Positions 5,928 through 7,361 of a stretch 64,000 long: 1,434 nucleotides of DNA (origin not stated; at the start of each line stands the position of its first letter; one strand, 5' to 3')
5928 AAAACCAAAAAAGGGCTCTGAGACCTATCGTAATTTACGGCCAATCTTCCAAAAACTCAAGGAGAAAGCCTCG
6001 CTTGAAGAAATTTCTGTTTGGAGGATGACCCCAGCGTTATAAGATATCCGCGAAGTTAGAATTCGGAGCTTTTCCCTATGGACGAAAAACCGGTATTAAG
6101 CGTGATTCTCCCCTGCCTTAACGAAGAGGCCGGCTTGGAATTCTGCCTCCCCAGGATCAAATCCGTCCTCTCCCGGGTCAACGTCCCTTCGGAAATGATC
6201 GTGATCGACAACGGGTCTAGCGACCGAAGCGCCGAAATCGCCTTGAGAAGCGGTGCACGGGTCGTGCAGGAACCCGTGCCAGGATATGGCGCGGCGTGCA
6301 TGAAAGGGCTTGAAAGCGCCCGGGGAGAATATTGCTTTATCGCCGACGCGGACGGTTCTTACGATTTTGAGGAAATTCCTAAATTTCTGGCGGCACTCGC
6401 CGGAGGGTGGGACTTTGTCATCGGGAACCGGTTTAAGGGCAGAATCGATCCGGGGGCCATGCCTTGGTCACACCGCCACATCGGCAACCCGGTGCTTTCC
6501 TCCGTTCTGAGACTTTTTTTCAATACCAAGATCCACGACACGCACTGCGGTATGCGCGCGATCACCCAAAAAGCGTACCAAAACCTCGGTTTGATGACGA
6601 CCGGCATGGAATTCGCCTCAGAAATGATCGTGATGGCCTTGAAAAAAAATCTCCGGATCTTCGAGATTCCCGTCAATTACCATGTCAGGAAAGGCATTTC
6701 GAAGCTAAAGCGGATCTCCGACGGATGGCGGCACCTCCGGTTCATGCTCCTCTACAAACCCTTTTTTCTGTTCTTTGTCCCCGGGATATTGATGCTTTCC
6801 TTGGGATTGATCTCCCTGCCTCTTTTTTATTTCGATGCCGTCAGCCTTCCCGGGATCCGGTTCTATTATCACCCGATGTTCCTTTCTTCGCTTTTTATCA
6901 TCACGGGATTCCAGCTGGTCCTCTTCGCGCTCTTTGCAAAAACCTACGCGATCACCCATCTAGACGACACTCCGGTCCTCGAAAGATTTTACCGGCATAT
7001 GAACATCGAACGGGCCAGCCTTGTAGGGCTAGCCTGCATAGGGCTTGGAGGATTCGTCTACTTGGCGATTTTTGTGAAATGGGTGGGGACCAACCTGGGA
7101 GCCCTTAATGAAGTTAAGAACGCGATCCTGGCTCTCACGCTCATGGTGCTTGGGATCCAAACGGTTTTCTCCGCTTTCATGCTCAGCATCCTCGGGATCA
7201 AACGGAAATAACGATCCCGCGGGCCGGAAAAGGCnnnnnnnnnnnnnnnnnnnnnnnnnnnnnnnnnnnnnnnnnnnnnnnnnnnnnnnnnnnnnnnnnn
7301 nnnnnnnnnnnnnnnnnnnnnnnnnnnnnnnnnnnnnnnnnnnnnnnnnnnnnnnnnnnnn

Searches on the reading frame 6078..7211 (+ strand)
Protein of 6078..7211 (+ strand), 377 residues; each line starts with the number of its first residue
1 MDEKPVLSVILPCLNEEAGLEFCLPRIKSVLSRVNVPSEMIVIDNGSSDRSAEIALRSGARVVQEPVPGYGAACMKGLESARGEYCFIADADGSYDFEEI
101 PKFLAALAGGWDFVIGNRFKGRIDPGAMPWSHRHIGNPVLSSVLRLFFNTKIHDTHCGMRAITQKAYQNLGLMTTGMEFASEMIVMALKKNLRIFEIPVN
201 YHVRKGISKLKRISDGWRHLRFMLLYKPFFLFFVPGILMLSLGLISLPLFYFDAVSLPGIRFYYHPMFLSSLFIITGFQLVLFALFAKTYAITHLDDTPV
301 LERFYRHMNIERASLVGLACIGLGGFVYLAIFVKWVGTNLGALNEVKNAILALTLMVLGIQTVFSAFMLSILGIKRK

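Call 76: search_protein_families(library=pfam, proteins=[window:6078-7211:+], max_evalue=0.00001)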
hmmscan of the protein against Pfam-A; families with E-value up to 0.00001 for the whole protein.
window:6078-7211:+ (377 aa): 1 family
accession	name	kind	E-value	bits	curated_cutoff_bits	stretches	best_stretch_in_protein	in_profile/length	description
PF00535.33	Glycos_transf_2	-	2.8e-24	86.3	23.3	1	8-170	1-167/168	Glycosyl transferase family 2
